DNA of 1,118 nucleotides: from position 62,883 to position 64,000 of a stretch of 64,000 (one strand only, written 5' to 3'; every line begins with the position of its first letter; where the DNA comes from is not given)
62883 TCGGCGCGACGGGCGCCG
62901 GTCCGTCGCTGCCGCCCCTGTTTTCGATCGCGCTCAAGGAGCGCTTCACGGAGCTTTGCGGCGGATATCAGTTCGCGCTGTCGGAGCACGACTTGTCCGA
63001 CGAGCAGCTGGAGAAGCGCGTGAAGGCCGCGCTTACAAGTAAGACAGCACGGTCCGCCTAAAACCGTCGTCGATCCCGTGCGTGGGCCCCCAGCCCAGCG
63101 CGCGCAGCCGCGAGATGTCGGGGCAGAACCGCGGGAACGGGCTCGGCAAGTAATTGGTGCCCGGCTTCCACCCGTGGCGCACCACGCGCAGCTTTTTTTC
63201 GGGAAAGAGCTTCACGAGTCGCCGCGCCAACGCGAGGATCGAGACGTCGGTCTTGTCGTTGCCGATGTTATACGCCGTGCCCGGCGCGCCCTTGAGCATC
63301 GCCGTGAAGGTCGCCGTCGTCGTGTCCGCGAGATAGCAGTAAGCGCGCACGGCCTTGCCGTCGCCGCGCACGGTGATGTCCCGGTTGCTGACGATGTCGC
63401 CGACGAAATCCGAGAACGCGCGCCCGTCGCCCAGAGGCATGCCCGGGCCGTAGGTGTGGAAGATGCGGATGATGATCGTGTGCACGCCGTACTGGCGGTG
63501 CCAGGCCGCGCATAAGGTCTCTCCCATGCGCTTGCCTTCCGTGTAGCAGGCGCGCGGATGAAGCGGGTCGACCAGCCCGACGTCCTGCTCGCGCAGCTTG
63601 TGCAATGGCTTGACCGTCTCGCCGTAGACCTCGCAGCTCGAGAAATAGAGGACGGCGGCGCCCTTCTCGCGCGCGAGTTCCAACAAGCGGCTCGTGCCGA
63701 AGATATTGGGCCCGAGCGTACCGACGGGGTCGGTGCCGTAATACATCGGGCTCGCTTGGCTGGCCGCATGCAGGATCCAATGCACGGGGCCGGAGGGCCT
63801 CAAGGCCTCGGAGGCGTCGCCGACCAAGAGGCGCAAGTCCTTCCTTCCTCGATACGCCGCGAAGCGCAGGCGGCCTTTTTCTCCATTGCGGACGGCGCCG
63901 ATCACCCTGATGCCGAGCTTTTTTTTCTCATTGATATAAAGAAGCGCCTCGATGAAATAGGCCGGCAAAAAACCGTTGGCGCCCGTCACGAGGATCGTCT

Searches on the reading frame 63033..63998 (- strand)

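Call 93: search_protein_families(library=pfam, proteins=[window:63033-63998:-], max_evalue=0.00001)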
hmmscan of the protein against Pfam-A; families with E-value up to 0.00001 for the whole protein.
window:63033-63998:- (321 aa): 4 families
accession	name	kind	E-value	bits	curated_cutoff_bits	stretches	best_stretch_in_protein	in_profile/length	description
PF01370.27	Epimerase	-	9.4e-38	130.4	20.9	1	2-246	1-240/240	NAD dependent epimerase/dehydratase family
PF16363.11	GDP_Man_Dehyd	-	1.7e-23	84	27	1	3-315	1-331/332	GDP-mannose 4,6 dehydratase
PF01073.25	3Beta_HSD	-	1.4e-08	34.5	22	1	3-188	1-187/280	3-beta hydroxysteroid dehydrogenase/isomerase family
PF07993.18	NAD_binding_4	-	3.6e-08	33.3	20.1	0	94-179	108-204/258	Male sterility protein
